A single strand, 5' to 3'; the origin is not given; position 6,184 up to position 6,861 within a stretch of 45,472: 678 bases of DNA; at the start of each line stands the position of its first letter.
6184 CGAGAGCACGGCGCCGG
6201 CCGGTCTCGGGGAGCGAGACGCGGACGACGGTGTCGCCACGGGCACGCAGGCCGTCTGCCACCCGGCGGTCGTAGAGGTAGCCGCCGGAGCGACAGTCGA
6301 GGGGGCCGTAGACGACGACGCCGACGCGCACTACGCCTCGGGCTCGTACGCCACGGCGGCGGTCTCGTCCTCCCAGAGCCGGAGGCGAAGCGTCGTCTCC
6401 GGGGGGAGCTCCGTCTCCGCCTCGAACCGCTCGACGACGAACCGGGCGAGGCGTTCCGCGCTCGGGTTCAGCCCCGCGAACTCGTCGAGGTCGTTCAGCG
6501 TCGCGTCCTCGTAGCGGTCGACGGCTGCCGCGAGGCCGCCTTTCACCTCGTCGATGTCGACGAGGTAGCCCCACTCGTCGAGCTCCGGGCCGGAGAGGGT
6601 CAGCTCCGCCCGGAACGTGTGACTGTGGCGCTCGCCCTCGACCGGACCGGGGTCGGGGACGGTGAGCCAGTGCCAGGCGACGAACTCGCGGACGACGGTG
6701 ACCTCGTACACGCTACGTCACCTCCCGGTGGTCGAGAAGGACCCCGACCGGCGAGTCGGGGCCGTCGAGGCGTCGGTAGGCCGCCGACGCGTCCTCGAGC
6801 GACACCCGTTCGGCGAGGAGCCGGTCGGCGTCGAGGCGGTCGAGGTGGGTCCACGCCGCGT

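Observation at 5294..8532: Four tightly overlapped genes: GTP cyclohydrolase III, Zn-less MDR dehydrogenase, Cys-less PTPS-fold protein and GT4 glycosyltransferase; candidate undescribed pterin or pyrimidine-glycoside pathway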

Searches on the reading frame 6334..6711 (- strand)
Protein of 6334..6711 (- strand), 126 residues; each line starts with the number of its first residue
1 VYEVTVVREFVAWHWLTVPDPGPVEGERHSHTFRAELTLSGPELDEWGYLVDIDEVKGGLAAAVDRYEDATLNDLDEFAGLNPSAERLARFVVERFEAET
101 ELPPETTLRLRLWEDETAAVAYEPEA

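Call 7: search_protein_families(library=pfam, proteins=[window:6334-6711:-], max_evalue=0.01)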
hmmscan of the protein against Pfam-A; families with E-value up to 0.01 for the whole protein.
seq(126 aa): 1 family
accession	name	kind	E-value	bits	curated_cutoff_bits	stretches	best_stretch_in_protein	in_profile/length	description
PF01242.24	PTPS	-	3.9e-22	78.9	22.4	1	4-124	2-120/121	6-pyruvoyl tetrahydropterin synthase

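Call 8: search_protein_families(library=ncbifam, proteins=[window:6334-6711:-], max_evalue=0.01)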
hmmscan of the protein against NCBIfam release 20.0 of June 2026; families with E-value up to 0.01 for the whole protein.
seq(126 aa): 3 families
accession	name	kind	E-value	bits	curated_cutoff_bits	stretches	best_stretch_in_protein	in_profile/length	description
TIGR03367.1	queuosine_QueD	equivalog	4.2e-10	39.9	89.25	1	9-96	7-90/92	6-carboxytetrahydropterin synthase QueD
TIGR03112.1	6_pyr_pter_rel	hypoth_equivalog_domain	9e-07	29.2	69.35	1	25-100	19-90/113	6-pyruvoyl tetrahydropterin synthase-related domain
TIGR00039.1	6PTHBS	subfamily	3.1e-05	24.3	125.5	1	10-123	10-120/124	6-pyruvoyl tetrahydropterin synthase/6-carboxytetrahydropterin synthase family protein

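Call 13: find_homologous_proteins(query=window:6334-6711:-)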
Query window:6334-6711:- (126 aa): 192 proteins with E <= 0.001 among 239 candidates; the best 120 are listed.
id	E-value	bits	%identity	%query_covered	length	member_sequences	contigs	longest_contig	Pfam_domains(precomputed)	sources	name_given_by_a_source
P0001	1.4e-77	276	99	100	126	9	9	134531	PF01242.25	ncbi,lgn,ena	-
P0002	4.9e-70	252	94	100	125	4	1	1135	PF01242.25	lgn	-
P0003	3.0e-61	223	82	98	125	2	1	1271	PF01242.25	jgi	jgi:6-pyruvoyltetrahydropterin/6-carboxytetrahydropterin synthase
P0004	2.7e-58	214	82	98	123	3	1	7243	PF01242.25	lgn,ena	-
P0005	7.8e-55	202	77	98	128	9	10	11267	PF01242.25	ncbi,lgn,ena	-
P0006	1.1e-54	202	77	98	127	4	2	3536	PF01242.25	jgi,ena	-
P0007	1.0e-53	199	75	98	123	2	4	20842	PF01242.25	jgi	jgi:6-pyruvoyltetrahydropterin/6-carboxytetrahydropterin synthase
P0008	8.0e-53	196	75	98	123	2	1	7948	PF01242.25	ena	-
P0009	5.2e-52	193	74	98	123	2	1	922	PF01242.25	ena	-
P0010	7.9e-52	193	73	98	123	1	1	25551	PF01242.25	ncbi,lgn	ncbi:MAG: 6-pyruvoyl tetrahydropterin synthase family protein [Haloferacaceae archaeon]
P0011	8.0e-52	193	74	98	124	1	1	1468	PF01242.25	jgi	jgi:6-pyruvoyltetrahydropterin/6-carboxytetrahydropterin synthase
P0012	1.0e-50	189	76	98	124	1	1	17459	PF01242.25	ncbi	-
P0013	2.2e-50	188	72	98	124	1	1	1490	PF01242.25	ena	-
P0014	2.8e-50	188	75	98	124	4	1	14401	PF01242.25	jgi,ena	jgi:6-pyruvoyltetrahydropterin/6-carboxytetrahydropterin synthase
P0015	8.3e-49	183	73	98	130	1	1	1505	PF01242.25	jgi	jgi:6-pyruvoyltetrahydropterin/6-carboxytetrahydropterin synthase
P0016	9.7e-48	179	74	97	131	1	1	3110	PF01242.25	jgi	jgi:6-pyruvoyltetrahydropterin/6-carboxytetrahydropterin synthase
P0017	3.6e-41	158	63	98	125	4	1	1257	PF01242.25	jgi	jgi:6-pyruvoyltetrahydropterin/6-carboxytetrahydropterin synthase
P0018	2.6e-39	152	59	98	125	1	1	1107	PF01242.25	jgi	jgi:6-pyruvoyltetrahydropterin/6-carboxytetrahydropterin synthase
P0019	1.9e-38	149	62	92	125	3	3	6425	PF01242.25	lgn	-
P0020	2.1e-38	149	62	98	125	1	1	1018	PF01242.25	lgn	-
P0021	1.2e-37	147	59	100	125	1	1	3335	PF01242.25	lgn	-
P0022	2.1e-37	146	59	98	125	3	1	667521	PF01242.25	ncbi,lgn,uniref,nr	ncbi:hypothetical protein C453_08773 [Haloferax elongans ATCC BAA-1513]|uniref:6-pyruvoyltetrahydrop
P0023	2.8e-37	146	61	98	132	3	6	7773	PF01242.25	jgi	jgi:6-pyruvoyltetrahydropterin/6-carboxytetrahydropterin synthase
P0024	3.1e-37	146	62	98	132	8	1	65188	PF01242.25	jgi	jgi:6-pyruvoyltetrahydropterin/6-carboxytetrahydropterin synthase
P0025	1.0e-36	144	60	98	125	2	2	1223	PF01242.25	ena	-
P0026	1.4e-36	143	58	98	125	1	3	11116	PF01242.25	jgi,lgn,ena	jgi:6-pyruvoyltetrahydropterin/6-carboxytetrahydropterin synthase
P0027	2.9e-36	142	59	98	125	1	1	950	PF01242.25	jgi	-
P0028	5.4e-36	142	58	97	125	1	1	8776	PF01242.25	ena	-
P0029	5.6e-36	141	59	98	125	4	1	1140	PF01242.25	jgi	jgi:6-pyruvoyltetrahydropterin/6-carboxytetrahydropterin synthase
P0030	9.5e-36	141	57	97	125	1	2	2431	PF01242.25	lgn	-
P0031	3.0e-35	139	65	75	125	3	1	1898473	PF01242.25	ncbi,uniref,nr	ncbi:6-pyruvoyl trahydropterin synthase family protein [Haloprofundus halophilus]|uniref:6-pyruvoyl 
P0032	3.2e-35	139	59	98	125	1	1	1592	PF01242.25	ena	-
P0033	5.0e-35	138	58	97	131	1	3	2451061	PF01242.25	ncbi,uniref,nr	ncbi:6-pyruvoyl trahydropterin synthase family protein [Halosegnis longus]|uniref:6-carboxytetrahydr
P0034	6.0e-35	138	58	97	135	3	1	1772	PF01242.25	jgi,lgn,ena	jgi:6-pyruvoyltetrahydropterin/6-carboxytetrahydropterin synthase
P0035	6.3e-35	138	59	98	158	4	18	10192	PF01242.25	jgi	jgi:6-pyruvoyltetrahydropterin/6-carboxytetrahydropterin synthase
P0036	7.4e-35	138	57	98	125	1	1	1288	PF01242.25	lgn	-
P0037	9.2e-35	138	58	98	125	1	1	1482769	PF01242.25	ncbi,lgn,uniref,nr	ncbi:6-pyruvoyltetrahydropterin/6-carboxytetrahydropterin synthase [Halopelagius inordinatus]|uniref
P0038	1.0e-34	137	62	100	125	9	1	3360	PF01242.25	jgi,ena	-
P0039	1.7e-34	137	58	99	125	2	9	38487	PF01242.25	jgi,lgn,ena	jgi:6-pyruvoyltetrahydropterin/6-carboxytetrahydropterin synthase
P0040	2.5e-34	136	56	98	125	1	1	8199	PF01242.25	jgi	jgi:6-pyruvoyltetrahydropterin/6-carboxytetrahydropterin synthase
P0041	2.9e-34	136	57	97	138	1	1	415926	PF01242.25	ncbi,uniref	ncbi:6-pyruvoyl trahydropterin synthase family protein [Halobaculum sp. EA56]|uniref:6-pyruvoyl trah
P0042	3.0e-34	136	58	98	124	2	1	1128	PF01242.25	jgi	jgi:6-pyruvoyltetrahydropterin/6-carboxytetrahydropterin synthase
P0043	3.0e-34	136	55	98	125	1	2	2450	PF01242.25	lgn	-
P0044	3.4e-34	136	55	98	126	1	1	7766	PF01242.25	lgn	-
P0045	3.8e-34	136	57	98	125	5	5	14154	PF01242.25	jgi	jgi:6-pyruvoyltetrahydropterin/6-carboxytetrahydropterin synthase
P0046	4.4e-34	135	59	98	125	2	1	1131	PF01242.25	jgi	jgi:6-pyruvoyltetrahydropterin/6-carboxytetrahydropterin synthase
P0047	1.1e-33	134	57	97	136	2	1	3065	PF01242.25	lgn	-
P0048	1.3e-33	134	57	97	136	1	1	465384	PF01242.25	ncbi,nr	ncbi:MAG: 6-carboxytetrahydropterin synthase [Halobacteriales archaeon]|nr:6-carboxytetrahydropterin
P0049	1.9e-33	133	56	98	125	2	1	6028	PF01242.25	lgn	-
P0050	2.2e-33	133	57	97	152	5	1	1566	PF01242.25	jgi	-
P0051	2.3e-33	133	57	97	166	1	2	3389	PF01242.25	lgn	-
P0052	5.4e-33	132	58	98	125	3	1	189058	PF01242.25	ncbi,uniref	ncbi:6-pyruvoyl trahydropterin synthase family protein [Halomicrococcus sp. NG-SE-24]|uniref:6-pyruv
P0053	5.7e-33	132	58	98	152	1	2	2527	PF01242.25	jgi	jgi:6-pyruvoyltetrahydropterin/6-carboxytetrahydropterin synthase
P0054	6.8e-33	131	59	98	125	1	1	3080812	PF01242.25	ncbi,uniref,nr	ncbi:6-pyruvoyl trahydropterin synthase family protein [Natrialbaceae archaeon AArc-T1-2]|uniref:6-p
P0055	8.9e-33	131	58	98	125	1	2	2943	PF01242.25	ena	-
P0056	8.9e-33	131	55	97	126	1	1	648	PF01242.25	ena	-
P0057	1.1e-32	131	56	97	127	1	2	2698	PF01242.25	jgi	jgi:6-pyruvoyltetrahydropterin/6-carboxytetrahydropterin synthase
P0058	1.2e-32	131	57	99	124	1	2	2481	PF01242.25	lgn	-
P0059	1.3e-32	131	57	98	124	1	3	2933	PF01242.25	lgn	-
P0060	1.4e-32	131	55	98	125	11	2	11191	PF01242.25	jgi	-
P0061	1.4e-32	131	55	99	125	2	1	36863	PF01242.25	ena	-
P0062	1.4e-32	130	56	97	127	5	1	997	PF01242.25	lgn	-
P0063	1.5e-32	130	59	92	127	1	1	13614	PF01242.25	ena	-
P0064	1.9e-32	130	56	97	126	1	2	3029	PF01242.25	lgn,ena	-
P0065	2.2e-32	130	59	92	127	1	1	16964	PF01242.25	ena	-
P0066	2.4e-32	130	53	99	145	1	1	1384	PF01242.25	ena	-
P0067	2.7e-32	130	56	98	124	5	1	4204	PF01242.25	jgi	-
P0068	3.0e-32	129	59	92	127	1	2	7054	PF01242.25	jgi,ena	jgi:6-pyruvoyltetrahydropterin/6-carboxytetrahydropterin synthase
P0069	3.9e-32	129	56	93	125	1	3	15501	PF01242.25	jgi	jgi:6-pyruvoyltetrahydropterin/6-carboxytetrahydropterin synthase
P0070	4.3e-32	129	57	97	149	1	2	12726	PF01242.25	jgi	jgi:6-pyruvoyltetrahydropterin/6-carboxytetrahydropterin synthase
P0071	5.3e-32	129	55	99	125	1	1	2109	PF01242.25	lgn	-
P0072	7.4e-32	128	57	98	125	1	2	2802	PF01242.25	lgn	-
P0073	9.6e-32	128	54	99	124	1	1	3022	PF01242.25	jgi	jgi:6-pyruvoyltetrahydropterin/6-carboxytetrahydropterin synthase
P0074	1.1e-31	128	56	98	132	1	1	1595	PF01242.25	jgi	jgi:6-pyruvoyltetrahydropterin/6-carboxytetrahydropterin synthase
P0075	1.1e-31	128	56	97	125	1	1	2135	PF01242.25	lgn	-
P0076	1.2e-31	127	54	99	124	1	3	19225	PF01242.25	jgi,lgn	jgi:6-pyruvoyltetrahydropterin/6-carboxytetrahydropterin synthase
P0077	1.4e-31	127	55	97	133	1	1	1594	PF01242.25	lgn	-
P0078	1.4e-31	127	57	97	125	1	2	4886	PF01242.25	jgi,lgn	jgi:6-pyruvoyltetrahydropterin/6-carboxytetrahydropterin synthase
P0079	1.6e-31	127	54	98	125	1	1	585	PF01242.25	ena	-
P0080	1.9e-31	127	56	97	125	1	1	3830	PF01242.25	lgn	-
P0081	2.2e-31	127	54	98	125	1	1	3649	PF01242.25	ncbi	-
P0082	2.2e-31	127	56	97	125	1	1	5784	PF01242.25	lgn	-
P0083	2.3e-31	127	57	98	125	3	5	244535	PF01242.25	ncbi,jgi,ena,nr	ncbi:6-pyruvoyl tetrahydropterin synthase [Halobacteriales archaeon QS_4_69_34]|jgi:6-pyruvoyltetrah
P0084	2.9e-31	126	54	98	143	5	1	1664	PF01242.25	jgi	-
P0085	3.7e-31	126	57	92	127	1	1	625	PF01242.25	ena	-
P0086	3.9e-31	126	55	97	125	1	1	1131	PF01242.25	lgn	-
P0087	5.1e-31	125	55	97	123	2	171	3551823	PF01242.25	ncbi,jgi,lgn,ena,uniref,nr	ncbi:6-pyruvoyltetrahydropterin/6-carboxytetrahydropterin synthase [Salinibacter ruber]|uniref:6-car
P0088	6.3e-31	125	54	99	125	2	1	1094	PF01242.25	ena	-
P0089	6.3e-31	125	54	99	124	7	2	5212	PF01242.25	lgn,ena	-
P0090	7.7e-31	125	55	99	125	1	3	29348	PF01242.25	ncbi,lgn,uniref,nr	ncbi:6-pyruvoyl trahydropterin synthase family protein [Halobiforma nitratireducens]|uniref:6-pyruvo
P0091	9.9e-31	124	57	92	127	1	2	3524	PF01242.25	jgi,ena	jgi:6-pyruvoyltetrahydropterin/6-carboxytetrahydropterin synthase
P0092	1.1e-30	124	54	97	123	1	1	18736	PF01242.25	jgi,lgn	-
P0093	1.5e-30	124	56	98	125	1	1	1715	PF01242.25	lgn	-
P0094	1.5e-30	124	54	97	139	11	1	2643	PF01242.25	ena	-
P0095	2.1e-30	123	53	98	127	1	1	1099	PF01242.25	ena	-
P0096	2.6e-30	123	54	98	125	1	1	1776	PF01242.25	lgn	-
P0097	2.8e-30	123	57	99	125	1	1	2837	PF01242.25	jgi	-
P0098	3.2e-30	123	54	97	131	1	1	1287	PF01242.25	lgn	-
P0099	4.1e-30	123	54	99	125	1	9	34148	PF01242.25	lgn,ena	-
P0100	4.4e-30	122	52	97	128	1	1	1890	PF01242.25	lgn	-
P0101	6.1e-30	122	55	93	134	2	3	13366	PF01242.25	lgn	-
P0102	6.2e-30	122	52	99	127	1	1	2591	PF01242.25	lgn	-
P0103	6.5e-30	122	54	97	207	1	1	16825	PF01242.25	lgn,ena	-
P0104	7.3e-30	122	52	98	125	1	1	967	PF01242.25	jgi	jgi:6-pyruvoyltetrahydropterin/6-carboxytetrahydropterin synthase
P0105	7.7e-30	122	51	98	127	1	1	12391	PF01242.25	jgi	-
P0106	9.0e-30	121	55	97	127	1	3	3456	PF01242.25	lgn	-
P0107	9.8e-30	121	54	98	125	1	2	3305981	PF01242.25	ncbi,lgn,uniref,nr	ncbi:6-pyruvoyl trahydropterin synthase family protein [Halococcus saccharolyticus]|uniref:6-pyruvoy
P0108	1.0e-29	121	54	97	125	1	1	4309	PF01242.25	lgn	-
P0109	1.1e-29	121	51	98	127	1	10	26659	PF01242.25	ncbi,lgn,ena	-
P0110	1.1e-29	121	53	98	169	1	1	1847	PF01242.25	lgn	-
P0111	1.1e-29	121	53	99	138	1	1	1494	PF01242.25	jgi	jgi:6-pyruvoyltetrahydropterin/6-carboxytetrahydropterin synthase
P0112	1.5e-29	121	53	98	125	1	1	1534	PF01242.25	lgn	-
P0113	1.6e-29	121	53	99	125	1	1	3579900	PF01242.25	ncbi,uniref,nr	ncbi:6-carboxytetrahydropterin synthase [Halorussus limi]|uniref:6-carboxytetrahydropterin synthase 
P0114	1.9e-29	120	55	97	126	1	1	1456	PF01242.25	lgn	-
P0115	2.1e-29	120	53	97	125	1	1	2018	PF01242.25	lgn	-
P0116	3.0e-29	120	53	97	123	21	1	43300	PF01242.25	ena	-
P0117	3.0e-29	120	53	97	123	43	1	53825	PF01242.25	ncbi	-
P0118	3.4e-29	120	53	97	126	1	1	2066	PF01242.25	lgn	-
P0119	3.5e-29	119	53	97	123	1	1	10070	PF01242.25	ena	-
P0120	3.6e-29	119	56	93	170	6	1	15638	PF01242.25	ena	-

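Call 14: find_encoding_contigs(protein=P0087, flank=8000, max_places=2)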
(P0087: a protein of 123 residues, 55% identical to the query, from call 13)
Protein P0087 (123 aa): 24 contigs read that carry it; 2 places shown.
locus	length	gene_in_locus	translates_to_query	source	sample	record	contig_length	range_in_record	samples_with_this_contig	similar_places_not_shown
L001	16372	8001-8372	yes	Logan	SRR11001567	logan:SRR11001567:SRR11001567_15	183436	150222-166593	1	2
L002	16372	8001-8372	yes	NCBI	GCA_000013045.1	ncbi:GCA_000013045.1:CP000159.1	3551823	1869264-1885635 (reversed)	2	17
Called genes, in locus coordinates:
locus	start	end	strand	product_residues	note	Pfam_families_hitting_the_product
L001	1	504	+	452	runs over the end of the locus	PF12704:MacB_PCD, PF02687:FtsX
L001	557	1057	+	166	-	PF00578:AhpC-TSA, PF08534:Redoxin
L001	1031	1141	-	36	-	-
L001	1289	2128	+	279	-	PF00795:CN_hydrolase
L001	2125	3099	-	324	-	PF01259:SAICAR_synt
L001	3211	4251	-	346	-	PF00356:LacI, PF00532:Peripla_BP_1, PF13407:Peripla_BP_4, PF13377:Peripla_BP_3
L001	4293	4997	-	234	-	PF08543:Phos_pyr_kin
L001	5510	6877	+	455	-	PF00925:GTP_cyclohydro2, PF01872:RibD_C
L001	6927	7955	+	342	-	PF16912:Glu_dehyd_C (weak), PF00107:ADH_zinc_N (weak)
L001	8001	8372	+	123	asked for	PF01242:PTPS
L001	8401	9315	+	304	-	PF08242:Methyltransf_12 (weak)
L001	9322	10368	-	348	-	PF02899:Phage_int_SAM_1 (weak), PF13495:Phage_int_SAM_4 (weak), PF00589:Phage_integrase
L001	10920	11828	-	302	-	PF02899:Phage_int_SAM_1, PF13495:Phage_int_SAM_4 (faint), PF00589:Phage_integrase (weak)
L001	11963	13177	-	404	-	PF18848:baeRF_family6, PF18851:baeRF_family8, PF18855:baeRF_family11, PF18845:baeRF_family3, PF18849:baeRF_family7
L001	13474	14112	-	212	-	PF04199:Cyclase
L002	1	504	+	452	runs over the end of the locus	PF12704:MacB_PCD, PF02687:FtsX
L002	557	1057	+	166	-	PF00578:AhpC-TSA, PF08534:Redoxin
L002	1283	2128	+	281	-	PF00795:CN_hydrolase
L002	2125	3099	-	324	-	PF01259:SAICAR_synt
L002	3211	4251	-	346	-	PF00356:LacI, PF00532:Peripla_BP_1, PF13407:Peripla_BP_4, PF13377:Peripla_BP_3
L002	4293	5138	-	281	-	PF08543:Phos_pyr_kin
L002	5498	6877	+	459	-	PF00925:GTP_cyclohydro2, PF01872:RibD_C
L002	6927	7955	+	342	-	PF16912:Glu_dehyd_C (weak), PF00107:ADH_zinc_N (weak)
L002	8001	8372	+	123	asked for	PF01242:PTPS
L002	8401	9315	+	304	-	PF08242:Methyltransf_12 (weak)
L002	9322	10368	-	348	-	PF02899:Phage_int_SAM_1 (weak), PF13495:Phage_int_SAM_4 (weak), PF00589:Phage_integrase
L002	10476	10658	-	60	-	-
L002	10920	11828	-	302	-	PF02899:Phage_int_SAM_1, PF13495:Phage_int_SAM_4 (faint), PF00589:Phage_integrase (weak)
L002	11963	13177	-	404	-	PF18848:baeRF_family6, PF18851:baeRF_family8, PF18855:baeRF_family11, PF18845:baeRF_family3, PF18849:baeRF_family7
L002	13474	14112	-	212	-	PF04199:Cyclase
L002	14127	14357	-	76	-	-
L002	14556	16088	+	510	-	PF01266:DAO (faint), PF01593:Amino_oxidase, PF13450:NAD_binding_8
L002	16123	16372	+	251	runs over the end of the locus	PF18916:Lycopene_cyc (faint)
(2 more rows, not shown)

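Call 15: find_encoding_contigs(protein=P0022, flank=8000, max_places=2)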
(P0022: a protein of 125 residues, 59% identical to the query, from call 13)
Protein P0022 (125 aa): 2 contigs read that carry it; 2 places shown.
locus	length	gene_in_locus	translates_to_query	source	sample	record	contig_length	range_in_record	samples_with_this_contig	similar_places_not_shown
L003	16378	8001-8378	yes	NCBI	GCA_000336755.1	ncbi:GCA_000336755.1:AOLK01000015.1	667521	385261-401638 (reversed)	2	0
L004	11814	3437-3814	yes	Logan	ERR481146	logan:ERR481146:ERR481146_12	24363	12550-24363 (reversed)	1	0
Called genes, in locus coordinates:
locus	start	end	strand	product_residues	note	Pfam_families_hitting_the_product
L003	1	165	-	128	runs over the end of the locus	PF07853:DUF1648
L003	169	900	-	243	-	PF01557:FAA_hydrolase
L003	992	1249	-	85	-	-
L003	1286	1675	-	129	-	PF24366:DUF7522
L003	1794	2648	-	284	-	PF01370:Epimerase, PF16363:GDP_Man_Dehyd (faint), PF04321:RmlD_sub_bind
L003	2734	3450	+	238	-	PF00753:Lactamase_B, PF13483:Lactamase_B_3, PF12706:Lactamase_B_2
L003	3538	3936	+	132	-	PF02566:OsmC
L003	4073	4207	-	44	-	-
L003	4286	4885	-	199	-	PF01965:DJ-1_PfpI, PF00117:GATase (faint)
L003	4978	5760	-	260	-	PF00702:Hydrolase, PF09419:PGP_phosphatase (faint), PF13344:Hydrolase_6, PF13242:Hydrolase_like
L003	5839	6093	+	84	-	-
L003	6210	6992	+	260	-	PF05165:GCH_III, PF17853:GGDEF_2 (faint)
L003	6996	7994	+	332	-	PF00107:ADH_zinc_N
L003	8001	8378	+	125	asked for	PF01242:PTPS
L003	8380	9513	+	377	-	PF13579:Glyco_trans_4_4, PF13439:Glyco_transf_4, PF20706:GT4-conflict, PF00534:Glycos_transf_1, PF13692:Glyco_trans_1_4, PF13524:Glyco_trans_1_2 (faint)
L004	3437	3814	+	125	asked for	PF01242:PTPS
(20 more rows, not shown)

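Call 34: find_related_loci(query=A1, collection=genome_contigs, flank=7000)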
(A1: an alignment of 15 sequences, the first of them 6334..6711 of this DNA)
Query A1 (126 aa) in genome_contigs; peptide patterns used: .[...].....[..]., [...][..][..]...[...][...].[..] (x = any residue, [..] = any of these).
395 stretches matched a pattern; 308 encode a relative of the query (tblastn E <= 1e-3); the best 80 are kept; 80 distinct loci.
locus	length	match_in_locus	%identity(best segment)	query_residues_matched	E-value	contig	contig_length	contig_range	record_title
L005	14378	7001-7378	92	1-126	6e-74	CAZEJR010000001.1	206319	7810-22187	MAG TPA_asm: uncultured Haloferacaceae archaeon isolate SRP090399_co1_2 genome assembly, contig: NODE_4_length_206319_co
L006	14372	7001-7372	94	1-125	4e-74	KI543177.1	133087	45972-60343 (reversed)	MAG: uncultured archaeon A07HB70 genomic scaffold scf7180000022002, whole genome shotgun sequence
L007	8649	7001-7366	77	2-124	4e-57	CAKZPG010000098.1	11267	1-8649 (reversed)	MAG TPA_asm: uncultured archaeon isolate ERR2683635_bin.34_CONCOCT_v1.1_MAG genome assembly, contig: ERZ1034551.917, who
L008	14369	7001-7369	73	1-124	1e-55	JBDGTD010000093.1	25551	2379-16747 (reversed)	MAG: Haloferacaceae archaeon isolate DAL-WCL_28_81C4R c_000000001569, whole genome shotgun sequence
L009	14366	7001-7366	75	2-124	5e-54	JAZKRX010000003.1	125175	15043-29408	MAG: Haloferacaceae archaeon isolate NA-0cm_bin.23 NODE_10_length_125175_cov_12.637884, whole genome shotgun sequence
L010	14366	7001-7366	59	1-123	7e-43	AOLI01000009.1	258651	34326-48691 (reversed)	Haloferax larsenii JCM 13917 contig_9, whole genome shotgun sequence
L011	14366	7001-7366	59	1-123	1e-42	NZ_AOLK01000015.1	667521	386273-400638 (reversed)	Haloferax elongans ATCC BAA-1513 contig_15, whole genome shotgun sequence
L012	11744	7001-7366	61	1-123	4e-42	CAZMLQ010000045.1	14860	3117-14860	MAG TPA_asm: uncultured Haloferacaceae archaeon isolate SRP090399_co1_13 genome assembly, contig: NODE_1583_length_14860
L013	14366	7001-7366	57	1-123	8e-42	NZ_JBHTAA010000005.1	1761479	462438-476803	Haloferax namakaokahaiae strain DSM 29988 GCM70025341_11, whole genome shotgun sequence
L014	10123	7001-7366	58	1-123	3e-41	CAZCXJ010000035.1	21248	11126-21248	MAG TPA_asm: uncultured Candidatus Halobonum sp. isolate SRP185896_co1_236 genome assembly, contig: NODE_1175_length_212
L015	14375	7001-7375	58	1-126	1e-40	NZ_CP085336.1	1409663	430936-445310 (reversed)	Haladaptatus halobius strain PSR5 chromosome 2, complete sequence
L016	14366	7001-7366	59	1-123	9e-40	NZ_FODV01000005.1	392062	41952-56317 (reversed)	Halogranum amylolyticum strain CGMCC 1.10121, whole genome shotgun sequence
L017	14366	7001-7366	60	1-123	2e-39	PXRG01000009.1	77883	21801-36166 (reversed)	MAG: Halobacteriales archaeon QS_1_68_17 qs_1_scaffold_177, whole genome shotgun sequence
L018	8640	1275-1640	56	1-123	2e-39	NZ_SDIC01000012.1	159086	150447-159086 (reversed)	Halegenticoccus tardaugens strain SYSU A00711 NODE_12_length_159086_cov_127.218, whole genome shotgun sequence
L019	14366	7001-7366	53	1-123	3e-39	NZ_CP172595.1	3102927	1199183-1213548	Haloferax sp. S1W chromosome, complete genome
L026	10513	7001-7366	54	1-123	6e-38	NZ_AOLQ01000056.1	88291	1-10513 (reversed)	Haloarcula vallismortis ATCC 29715 contig_56, whole genome shotgun sequence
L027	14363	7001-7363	54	1-122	4e-38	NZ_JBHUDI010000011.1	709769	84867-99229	Haloarchaeobius amylolyticus strain CGMCC 1.12230 GCM70020382_13, whole genome shotgun sequence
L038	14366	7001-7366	54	1-123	3e-37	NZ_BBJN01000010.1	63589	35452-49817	Halolamina rubra strain CBA1107, whole genome shotgun sequence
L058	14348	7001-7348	55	2-118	7e-36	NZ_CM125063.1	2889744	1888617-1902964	Halococcus morrhuae DSM 1307 chromosome, whole genome shotgun sequence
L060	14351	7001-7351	56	2-118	7e-36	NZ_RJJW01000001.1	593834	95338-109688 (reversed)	Halorubrum sp. CSM-61 Contig_33, whole genome shotgun sequence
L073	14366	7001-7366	52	1-123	1e-35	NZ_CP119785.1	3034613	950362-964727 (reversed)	Haloarcula rara strain SHR3 chromosome, complete genome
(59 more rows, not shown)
